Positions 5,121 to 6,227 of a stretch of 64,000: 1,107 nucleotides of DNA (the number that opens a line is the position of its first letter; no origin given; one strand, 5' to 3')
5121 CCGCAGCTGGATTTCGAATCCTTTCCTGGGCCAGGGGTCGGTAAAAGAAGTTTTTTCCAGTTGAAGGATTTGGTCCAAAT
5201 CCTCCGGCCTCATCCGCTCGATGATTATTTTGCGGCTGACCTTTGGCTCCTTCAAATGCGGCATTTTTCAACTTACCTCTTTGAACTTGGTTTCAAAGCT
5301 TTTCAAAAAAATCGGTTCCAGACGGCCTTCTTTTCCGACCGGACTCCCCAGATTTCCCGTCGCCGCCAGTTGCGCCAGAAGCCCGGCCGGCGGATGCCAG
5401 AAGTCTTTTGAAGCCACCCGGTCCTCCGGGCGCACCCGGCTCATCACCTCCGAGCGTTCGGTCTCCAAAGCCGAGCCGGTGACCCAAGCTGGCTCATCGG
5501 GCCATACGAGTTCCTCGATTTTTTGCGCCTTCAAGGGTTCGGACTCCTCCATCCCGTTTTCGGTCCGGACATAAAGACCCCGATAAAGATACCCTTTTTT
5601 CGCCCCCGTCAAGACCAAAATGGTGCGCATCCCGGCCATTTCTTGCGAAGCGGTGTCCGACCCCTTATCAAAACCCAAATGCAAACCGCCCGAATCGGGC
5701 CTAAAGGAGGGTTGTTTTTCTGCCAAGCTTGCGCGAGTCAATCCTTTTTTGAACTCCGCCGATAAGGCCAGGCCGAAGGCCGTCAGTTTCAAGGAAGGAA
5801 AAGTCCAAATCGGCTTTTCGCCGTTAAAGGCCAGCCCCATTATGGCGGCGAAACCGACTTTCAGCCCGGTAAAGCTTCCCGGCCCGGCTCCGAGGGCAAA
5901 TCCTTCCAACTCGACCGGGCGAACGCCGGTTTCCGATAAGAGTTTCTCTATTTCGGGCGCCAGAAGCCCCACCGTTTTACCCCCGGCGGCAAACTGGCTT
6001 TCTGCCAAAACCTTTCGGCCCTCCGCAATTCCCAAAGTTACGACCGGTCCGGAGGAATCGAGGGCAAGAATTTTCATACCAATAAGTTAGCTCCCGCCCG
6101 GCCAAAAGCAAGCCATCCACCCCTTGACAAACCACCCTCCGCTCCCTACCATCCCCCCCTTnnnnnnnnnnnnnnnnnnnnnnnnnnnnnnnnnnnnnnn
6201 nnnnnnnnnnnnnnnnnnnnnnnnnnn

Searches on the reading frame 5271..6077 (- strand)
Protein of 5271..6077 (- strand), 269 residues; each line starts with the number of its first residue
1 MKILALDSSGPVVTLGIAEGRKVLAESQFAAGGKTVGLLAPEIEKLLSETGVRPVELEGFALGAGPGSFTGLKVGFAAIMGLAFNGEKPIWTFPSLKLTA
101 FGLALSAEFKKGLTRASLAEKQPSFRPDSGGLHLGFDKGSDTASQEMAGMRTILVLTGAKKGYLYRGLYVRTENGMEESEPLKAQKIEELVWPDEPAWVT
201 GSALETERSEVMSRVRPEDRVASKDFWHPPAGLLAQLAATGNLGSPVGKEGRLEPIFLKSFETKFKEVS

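Call 72: find_encoding_contigs(protein=window:5271-6077:-, flank=10000, max_places=1)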
Protein window:5271-6077:- (269 aa): no gene with exactly this product is on record in the collection.
